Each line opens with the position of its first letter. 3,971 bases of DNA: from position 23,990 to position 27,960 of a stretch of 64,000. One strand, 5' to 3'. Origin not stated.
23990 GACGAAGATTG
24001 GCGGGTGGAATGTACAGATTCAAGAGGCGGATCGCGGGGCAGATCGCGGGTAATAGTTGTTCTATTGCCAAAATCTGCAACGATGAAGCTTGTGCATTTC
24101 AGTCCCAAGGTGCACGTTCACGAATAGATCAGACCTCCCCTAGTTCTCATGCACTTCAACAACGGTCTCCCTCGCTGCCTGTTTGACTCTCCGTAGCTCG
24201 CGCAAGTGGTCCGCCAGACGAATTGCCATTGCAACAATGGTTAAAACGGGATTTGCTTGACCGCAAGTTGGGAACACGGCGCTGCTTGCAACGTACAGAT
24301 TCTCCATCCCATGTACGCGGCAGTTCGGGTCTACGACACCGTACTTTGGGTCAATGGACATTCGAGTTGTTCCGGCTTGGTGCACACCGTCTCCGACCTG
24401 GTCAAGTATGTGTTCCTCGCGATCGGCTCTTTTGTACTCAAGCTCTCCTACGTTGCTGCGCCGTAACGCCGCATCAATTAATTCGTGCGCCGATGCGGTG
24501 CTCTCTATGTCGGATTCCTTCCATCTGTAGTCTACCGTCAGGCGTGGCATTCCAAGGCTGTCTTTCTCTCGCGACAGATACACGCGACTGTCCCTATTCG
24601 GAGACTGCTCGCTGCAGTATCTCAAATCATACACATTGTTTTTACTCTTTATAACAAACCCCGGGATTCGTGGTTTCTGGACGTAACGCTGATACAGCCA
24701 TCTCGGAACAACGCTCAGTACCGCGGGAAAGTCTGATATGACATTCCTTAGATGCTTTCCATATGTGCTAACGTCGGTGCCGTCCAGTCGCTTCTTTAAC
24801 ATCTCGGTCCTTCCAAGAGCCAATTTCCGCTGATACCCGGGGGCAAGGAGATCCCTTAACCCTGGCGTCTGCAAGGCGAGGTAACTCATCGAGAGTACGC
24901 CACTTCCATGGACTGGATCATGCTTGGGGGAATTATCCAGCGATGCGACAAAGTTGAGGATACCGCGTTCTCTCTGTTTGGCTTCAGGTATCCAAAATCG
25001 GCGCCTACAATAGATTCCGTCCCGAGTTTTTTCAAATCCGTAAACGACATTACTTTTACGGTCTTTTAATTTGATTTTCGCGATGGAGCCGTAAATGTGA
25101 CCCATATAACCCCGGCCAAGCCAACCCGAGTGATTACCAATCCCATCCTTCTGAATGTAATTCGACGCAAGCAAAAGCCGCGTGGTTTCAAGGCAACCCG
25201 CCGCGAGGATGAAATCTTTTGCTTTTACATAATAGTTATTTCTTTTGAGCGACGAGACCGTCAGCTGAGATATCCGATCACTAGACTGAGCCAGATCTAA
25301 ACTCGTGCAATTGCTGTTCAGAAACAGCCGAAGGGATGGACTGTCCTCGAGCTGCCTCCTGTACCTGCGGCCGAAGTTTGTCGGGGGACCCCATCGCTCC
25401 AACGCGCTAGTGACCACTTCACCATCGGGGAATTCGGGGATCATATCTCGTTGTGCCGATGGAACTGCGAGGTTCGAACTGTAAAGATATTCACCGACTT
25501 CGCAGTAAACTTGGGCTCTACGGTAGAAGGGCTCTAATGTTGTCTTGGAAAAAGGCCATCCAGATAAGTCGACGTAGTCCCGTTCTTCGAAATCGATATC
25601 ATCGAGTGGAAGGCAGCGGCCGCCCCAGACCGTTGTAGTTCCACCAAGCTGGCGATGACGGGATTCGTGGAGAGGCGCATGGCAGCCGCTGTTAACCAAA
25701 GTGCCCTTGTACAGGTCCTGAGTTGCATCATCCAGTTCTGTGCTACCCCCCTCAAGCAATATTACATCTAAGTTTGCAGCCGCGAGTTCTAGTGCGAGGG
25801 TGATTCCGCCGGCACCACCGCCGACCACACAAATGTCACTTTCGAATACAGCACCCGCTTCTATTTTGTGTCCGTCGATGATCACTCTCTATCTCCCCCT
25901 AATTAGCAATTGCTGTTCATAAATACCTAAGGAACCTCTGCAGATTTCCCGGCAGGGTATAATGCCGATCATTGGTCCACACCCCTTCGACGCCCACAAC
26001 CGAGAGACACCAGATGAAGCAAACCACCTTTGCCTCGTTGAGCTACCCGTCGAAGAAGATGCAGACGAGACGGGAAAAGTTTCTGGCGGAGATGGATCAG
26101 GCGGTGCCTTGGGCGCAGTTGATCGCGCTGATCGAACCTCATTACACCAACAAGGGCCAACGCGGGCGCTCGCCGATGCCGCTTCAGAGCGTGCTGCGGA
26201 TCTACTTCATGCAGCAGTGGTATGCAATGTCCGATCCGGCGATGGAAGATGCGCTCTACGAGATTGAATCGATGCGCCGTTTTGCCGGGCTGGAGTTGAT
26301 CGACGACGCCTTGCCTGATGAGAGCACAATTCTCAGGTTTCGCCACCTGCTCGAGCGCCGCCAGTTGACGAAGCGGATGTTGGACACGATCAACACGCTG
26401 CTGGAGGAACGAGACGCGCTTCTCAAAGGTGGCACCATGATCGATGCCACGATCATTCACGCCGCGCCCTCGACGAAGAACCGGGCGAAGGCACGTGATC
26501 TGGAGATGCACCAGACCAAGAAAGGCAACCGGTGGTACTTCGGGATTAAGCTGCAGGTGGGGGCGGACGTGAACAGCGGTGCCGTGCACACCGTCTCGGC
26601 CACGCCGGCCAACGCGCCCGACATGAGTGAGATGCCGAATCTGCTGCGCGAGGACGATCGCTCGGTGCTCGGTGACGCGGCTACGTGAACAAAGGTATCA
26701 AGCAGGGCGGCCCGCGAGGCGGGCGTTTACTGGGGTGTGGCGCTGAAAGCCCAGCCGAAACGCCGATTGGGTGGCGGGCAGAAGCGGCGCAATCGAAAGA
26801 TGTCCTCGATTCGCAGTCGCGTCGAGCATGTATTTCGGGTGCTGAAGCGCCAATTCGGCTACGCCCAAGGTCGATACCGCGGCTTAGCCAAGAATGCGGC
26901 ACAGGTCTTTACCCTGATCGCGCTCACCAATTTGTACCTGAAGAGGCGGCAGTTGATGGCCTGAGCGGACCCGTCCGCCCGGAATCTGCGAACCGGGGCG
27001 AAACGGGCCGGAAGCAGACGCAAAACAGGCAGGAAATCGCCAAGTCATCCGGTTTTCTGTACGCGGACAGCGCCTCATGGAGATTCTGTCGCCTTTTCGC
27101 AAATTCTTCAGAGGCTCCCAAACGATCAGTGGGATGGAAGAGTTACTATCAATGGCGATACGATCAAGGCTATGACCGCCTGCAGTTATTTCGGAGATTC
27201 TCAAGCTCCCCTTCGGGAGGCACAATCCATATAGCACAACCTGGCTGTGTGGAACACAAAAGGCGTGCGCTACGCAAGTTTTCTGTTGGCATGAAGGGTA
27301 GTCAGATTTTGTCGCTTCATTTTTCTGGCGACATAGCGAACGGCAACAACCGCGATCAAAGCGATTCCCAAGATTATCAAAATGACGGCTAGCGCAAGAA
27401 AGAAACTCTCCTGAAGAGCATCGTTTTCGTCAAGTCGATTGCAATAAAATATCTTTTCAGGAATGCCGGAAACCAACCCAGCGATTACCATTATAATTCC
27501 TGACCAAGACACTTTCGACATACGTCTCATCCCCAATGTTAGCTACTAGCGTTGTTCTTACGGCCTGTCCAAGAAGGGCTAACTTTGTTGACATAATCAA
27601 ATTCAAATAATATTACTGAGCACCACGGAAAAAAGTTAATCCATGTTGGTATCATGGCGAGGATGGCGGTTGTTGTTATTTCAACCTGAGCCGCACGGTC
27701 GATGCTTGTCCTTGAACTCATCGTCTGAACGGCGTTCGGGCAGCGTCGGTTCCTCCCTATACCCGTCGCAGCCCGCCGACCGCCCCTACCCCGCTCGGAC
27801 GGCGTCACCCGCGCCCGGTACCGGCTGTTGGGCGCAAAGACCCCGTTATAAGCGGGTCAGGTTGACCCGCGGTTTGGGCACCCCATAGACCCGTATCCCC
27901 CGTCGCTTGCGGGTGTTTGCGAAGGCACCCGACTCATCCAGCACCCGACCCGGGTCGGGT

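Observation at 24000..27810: AT-richer islet: GMC oxidoreductase + dead IS5 + two tiny membrane ORFs, bounded on the left by repeat copy C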

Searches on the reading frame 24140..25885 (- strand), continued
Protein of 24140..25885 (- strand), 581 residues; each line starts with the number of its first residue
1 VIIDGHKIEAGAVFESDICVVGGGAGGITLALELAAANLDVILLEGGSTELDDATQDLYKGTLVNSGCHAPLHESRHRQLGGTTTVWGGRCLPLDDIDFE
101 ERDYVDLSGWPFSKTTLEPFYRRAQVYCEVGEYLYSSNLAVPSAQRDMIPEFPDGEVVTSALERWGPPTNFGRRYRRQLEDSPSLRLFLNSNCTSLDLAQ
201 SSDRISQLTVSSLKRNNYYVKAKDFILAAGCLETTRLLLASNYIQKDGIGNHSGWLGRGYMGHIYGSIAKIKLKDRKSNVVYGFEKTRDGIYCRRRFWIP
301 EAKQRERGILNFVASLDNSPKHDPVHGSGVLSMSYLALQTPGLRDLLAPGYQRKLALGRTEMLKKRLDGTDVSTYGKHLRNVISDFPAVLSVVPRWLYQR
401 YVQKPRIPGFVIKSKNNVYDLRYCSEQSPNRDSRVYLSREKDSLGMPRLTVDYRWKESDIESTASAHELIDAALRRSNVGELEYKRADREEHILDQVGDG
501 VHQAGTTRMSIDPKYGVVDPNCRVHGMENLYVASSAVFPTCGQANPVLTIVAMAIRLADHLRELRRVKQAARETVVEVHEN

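Call 29: find_encoding_contigs(protein=P0036, flank=6000, max_places=2)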
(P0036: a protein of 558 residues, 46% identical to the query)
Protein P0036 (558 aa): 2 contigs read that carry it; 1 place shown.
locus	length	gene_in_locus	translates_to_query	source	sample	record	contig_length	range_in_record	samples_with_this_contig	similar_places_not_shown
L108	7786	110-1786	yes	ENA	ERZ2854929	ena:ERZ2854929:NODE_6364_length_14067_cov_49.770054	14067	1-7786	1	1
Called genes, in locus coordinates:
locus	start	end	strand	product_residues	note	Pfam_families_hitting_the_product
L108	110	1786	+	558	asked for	PF00890:FAD_binding_2 (faint), PF01266:DAO, PF01494:FAD_binding_3 (weak), PF07992:Pyr_redox_2 (weak), PF05199:GMC_oxred_C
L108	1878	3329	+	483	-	PF13231:PMT_2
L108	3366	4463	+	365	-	PF13641:Glyco_tranf_2_3, PF00535:Glycos_transf_2, PF10111:Glyco_tranf_2_2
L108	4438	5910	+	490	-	PF01593:Amino_oxidase, PF12831:FAD_oxidored (faint), PF13450:NAD_binding_8, PF13738:Pyr_redox_3 (weak)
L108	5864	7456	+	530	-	PF01663:Phosphodiest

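Call 30: find_encoding_contigs(protein=P0097, flank=6000, max_places=2)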
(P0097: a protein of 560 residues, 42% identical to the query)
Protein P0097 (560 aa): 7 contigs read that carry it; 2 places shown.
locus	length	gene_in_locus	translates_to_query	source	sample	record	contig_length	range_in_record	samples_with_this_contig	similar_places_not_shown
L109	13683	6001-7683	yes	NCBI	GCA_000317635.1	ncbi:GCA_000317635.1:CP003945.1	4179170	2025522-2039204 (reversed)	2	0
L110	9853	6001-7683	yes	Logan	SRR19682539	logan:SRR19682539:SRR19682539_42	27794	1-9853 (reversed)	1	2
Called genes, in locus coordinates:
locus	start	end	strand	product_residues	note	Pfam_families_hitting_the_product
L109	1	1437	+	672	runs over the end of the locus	PF01757:Acyl_transf_3, PF19040:SGNH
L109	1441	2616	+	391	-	PF20706:GT4-conflict (faint), PF00534:Glycos_transf_1, PF13692:Glyco_trans_1_4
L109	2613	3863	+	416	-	PF20706:GT4-conflict (weak), PF00534:Glycos_transf_1, PF13692:Glyco_trans_1_4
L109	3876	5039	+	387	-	PF13439:Glyco_transf_4 (weak), PF13579:Glyco_trans_4_4 (weak), PF00534:Glycos_transf_1, PF13692:Glyco_trans_1_4, PF13524:Glyco_trans_1_2 (weak)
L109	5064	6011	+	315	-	PF00248:Aldo_ket_red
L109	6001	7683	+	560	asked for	PF05199:GMC_oxred_C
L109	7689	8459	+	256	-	-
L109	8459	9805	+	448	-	-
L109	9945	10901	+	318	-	-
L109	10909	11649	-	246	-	PF04250:DUF429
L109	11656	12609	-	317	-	PF01073:3Beta_HSD, PF01370:Epimerase, PF02719:Polysacc_synt_2, PF04321:RmlD_sub_bind, PF13460:NAD_binding_10 (faint), PF16363:GDP_Man_Dehyd, PF07993:NAD_binding_4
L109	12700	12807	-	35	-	PF05151:PsbM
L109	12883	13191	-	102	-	PF00111:Fer2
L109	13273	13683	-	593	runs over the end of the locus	PF02321:OEP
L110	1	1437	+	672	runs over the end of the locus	PF01757:Acyl_transf_3, PF19040:SGNH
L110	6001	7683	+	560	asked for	PF05199:GMC_oxred_C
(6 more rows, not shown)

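Call 52: search_dna_similar(query=window:24140-25885:-, collection=plasmids, mode=protein, max_rows=12)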
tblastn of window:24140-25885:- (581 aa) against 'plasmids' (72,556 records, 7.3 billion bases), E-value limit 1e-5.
Records with a match: 457; places in all: 541; records where one place covers at least 80% of the query: 89.
Best place of each record, by identity: 60-80% 1; <60% 456.
By first word of the organism name: Rhizobium 61; Azospirillum 27; Pantoea 27; Paracoccus 26; Sinorhizobium 24; Bradyrhizobium 19; Ralstonia 15; Shinella 13; Mesorhizobium 12; Agrobacterium 12; and 90 more.
By predicted mobility (MOB-suite, as given by PLSDB): non-mobilizable 321; conjugative 83; mobilizable 53.
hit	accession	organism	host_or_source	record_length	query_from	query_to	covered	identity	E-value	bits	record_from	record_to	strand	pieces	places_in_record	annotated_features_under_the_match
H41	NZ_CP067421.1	Skermanella sp. TT6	Homo sapiens,single cell,skin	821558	1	564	97%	39.0%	4e-120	398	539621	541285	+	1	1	GMC family oxidoreductase | aldo/keto reductase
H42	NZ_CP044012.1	Sinorhizobium sp. BG8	Prosopis cineraria,pure bacterial ...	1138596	1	565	97%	38.4%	5e-114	380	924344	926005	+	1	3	none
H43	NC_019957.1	Mycobacterium sp. JS623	-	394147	2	561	96%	38.7%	2e-114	382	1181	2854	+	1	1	GMC family oxidoreductase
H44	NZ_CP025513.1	Neorhizobium sp. SOG26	Oryza glumipatula,Whole ...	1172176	15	566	95%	38.4%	2e-94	324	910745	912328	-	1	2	none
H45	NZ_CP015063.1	Mesorhizobium ciceri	Cicer arietinum,Pure Sample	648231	10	552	93%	37.2%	2e-101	344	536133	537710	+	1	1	GMC family oxidoreductase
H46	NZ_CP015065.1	Mesorhizobium ciceri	Astragalus pelecinus,Pure Sample,Plant ...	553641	10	552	93%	37.4%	3e-86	345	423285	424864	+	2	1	GMC family oxidoreductase | FAD-dependent oxidoreductase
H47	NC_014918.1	Mesorhizobium ciceri biovar biserrulae WSM1271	-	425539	10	552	93%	37.0%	5e-101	343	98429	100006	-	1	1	GMC family oxidoreductase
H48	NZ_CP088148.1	Mesorhizobium ciceri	Cicer arietinum L.,cell culture,radical ...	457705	10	552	93%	36.9%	2e-72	353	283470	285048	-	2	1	FAD-dependent oxidoreductase | GMC family oxidoreductase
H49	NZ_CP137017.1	Sinorhizobium fredii GR64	Phaseolus vulgaris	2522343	16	567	95%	35.3%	1e-85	298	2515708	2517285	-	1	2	record has no annotation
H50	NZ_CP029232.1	Sinorhizobium fredii CCBAU 45436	Glycine max,cell culture,plant root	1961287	16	567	95%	35.3%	7e-85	296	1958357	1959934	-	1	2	record has no annotation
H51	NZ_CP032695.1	Rhizobium jaguaris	Calliandra grandiflora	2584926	5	566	97%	34.3%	2e-76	271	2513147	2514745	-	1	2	none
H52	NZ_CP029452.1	Sinorhizobium fredii CCBAU 25509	Glycine soja,cell culture,plant root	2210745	8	567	96%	34.3%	1e-81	287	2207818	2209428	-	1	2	record has no annotation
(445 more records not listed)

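Call 71: get_annotated_region(hit=H41, flank=7000)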
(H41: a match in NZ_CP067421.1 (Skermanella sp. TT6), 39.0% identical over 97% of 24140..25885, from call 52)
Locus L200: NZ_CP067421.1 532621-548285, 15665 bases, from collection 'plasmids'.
description: Skermanella sp. TT6 plasmid pTT6-1, complete sequence
organism: Skermanella sp. TT6 (NCBI taxid 2775420)
taxonomy: Bacteria; Pseudomonadota; Alphaproteobacteria; Rhodospirillales; Azospirillaceae; Skermanella; Skermanella sp. TT6
host: -; source: Homo sapiens,single cell,skin; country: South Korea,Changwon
typing (MOB-suite, as given by PLSDB): mobilizable; relaxase MOBP
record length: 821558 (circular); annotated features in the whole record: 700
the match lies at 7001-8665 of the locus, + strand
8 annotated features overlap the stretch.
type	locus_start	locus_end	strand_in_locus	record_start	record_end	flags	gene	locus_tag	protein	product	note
CDS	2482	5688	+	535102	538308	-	-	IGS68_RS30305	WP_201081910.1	family 16 glycosylhydrolase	GO:0005975 - carbohydrate metabolic process [Evidence IEA]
CDS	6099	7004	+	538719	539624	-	-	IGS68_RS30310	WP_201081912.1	aldo/keto reductase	-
CDS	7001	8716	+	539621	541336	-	-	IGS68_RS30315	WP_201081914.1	GMC family oxidoreductase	-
CDS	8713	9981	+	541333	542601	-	-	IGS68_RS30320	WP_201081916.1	glycosyltransferase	-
CDS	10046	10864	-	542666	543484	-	-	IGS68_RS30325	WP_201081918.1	IS6 family transposase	-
CDS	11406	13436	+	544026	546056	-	-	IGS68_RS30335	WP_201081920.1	family 16 glycosylhydrolase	GO:0005975 - carbohydrate metabolic process [Evidence IEA]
CDS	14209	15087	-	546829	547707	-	istB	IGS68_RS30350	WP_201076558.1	IS21-like element helper ATPase IstB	-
CDS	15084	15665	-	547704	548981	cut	istA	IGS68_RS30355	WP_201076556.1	IS21 family transposase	-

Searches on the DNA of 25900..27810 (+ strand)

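Call 37: search_dna_similar(query=window:25900-27150:+, collection=plasmids, mode=distant, max_rows=15)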
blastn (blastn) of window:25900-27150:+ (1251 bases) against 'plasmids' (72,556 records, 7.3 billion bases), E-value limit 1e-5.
The search stops at 5000 records and this limit was reached: more records match than are counted here, and every count below describes the 5000 best-scoring records only.
In 3 record(s) the limit of 40 matching pieces per record was reached: places in those records are undercounted.
Records with a match: at least 5000; places in all: 9840; records where one place covers at least 80% of the query: 0.
Best place of each record, by identity: 60-80% 5000.
By first word of the organism name: Klebsiella 2333; Escherichia 1375; Enterobacter 425; Citrobacter 253; Salmonella 158; Ralstonia 83; Raoultella 65; Xanthomonas 53; Pseudomonas 34; Aeromonas 29; and 42 more.
By predicted mobility (MOB-suite, as given by PLSDB): conjugative 3362; non-mobilizable 1003; mobilizable 635.
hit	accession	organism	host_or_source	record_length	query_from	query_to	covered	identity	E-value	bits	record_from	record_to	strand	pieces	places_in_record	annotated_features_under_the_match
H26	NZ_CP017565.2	Paraburkholderia sprentiae WSM5005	Lebeckia ambigua,root nodule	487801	179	1070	71%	71.7%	3e-115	424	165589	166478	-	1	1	none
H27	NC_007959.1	Nitrobacter hamburgensis X14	-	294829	154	1026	52%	68.4%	2e-29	210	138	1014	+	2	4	IS5 family transposase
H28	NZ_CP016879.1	Xanthomonas hortorum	Lactuca sativa L. var. longifolia,pure ...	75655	162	1055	50%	69.1%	7e-29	220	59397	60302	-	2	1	IS5 family transposase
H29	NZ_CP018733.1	Xanthomonas hortorum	Solanum lycopersicum,pathogen ...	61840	162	1055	50%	69.1%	7e-29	220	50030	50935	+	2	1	IS5 family transposase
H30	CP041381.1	Xanthomonas phaseoli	Anthurium,cell culture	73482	162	785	50%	68.0%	7e-48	200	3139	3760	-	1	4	IS5 family transposase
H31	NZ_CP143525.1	Pseudomonas putida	culture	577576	115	758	51%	65.8%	9e-15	90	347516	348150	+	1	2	IS5-like element ISPa16 family transposase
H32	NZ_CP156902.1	Pseudomonas kurunegalensis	Homo sapiens,stool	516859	115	758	51%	65.8%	9e-15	90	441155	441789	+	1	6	IS5-like element ISPa16 family transposase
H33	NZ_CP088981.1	Rhodanobacter denitrificans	soil,well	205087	114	715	48%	69.6%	2e-60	242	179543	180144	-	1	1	IS5 family transposase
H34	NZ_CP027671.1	Simplicispira suum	cell culture,Dust collector of pigpen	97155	101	715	49%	67.0%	7e-35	157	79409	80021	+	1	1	IS5 family transposase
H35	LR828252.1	Xanthomonas hortorum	Cynara cardunculus var. scolymus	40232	162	1025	47%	69.1%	1e-25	201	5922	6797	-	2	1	IS5 family transposase (x2)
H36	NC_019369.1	Burkholderia cepacia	-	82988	111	748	51%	64.2%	9e-15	91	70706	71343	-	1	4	IS5 family transposase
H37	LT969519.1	Pseudomonas aeruginosa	-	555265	114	722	49%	67.1%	1e-26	130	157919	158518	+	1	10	Transposase DDE domain protein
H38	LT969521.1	Pseudomonas aeruginosa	-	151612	114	722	49%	67.1%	1e-26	130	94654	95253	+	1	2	Transposase DDE domain protein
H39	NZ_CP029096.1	Pseudomonas aeruginosa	-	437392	114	722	49%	67.1%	1e-26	130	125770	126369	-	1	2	IS5-like element ISPpu21 family transposase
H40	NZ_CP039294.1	Pseudomonas aeruginosa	Homo sapiens,blood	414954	114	722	49%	67.1%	1e-26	130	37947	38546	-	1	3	IS5-like element ISPpu21 family transposase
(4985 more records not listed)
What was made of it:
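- Closest known: IS5. Different: The nearest plasmid-borne relative is only 72% identical (call 37).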

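Call 53: search_dna_similar(query=window:27119-27810:+, collection=plasmids, mode=distant, max_rows=10)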
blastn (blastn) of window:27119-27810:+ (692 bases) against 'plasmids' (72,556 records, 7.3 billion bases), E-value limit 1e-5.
No match.

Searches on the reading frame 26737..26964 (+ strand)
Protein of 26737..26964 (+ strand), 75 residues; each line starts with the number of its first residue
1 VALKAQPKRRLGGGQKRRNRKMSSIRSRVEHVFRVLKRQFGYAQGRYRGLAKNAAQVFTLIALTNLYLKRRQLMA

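Call 7: search_protein_families(library=pfam, proteins=[window:26737-26964:+], max_evalue=0.01)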
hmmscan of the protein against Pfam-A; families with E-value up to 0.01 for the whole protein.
window:26737-26964:+ (75 aa): 3 families
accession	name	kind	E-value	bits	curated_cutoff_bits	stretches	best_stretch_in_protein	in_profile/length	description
PF01609.27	DDE_Tnp_1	-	6.2e-10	39.6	23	1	10-66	129-200/200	Transposase DDE domain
PF13359.12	DDE_Tnp_4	-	1.3e-07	31.8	24.8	1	6-65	97-158/158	DDE superfamily endonuclease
PF13751.12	DDE_Tnp_1_6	-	1.5e-06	29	25.1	1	18-67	73-122/125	Transposase DDE domain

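Call 8: search_protein_families(library=ncbifam, proteins=[window:26737-26964:+], max_evalue=0.01)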
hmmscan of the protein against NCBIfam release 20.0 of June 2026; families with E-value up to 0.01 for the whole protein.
window:26737-26964:+ (75 aa): 5 families
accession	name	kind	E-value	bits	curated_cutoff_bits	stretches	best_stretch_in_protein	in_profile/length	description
NF033581.1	transpos_IS5_4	equivalog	1.6e-18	67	140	1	2-67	220-285/285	IS5 family transposase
NF033551.1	transpos_IS1182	equivalog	9.8e-06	24.7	270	1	18-66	433-482/488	IS1182 family transposase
NF033520.1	transpos_IS982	equivalog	0.00017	21.3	130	1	15-66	190-241/243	IS982 family transposase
NF033578.1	transpos_IS5_1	equivalog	0.00033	19.9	275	1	7-67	354-414/419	IS5 family transposase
NF033593.1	transpos_ISNCY_1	equivalog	0.0071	15.1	325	1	15-66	388-439/444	ISNCY family transposase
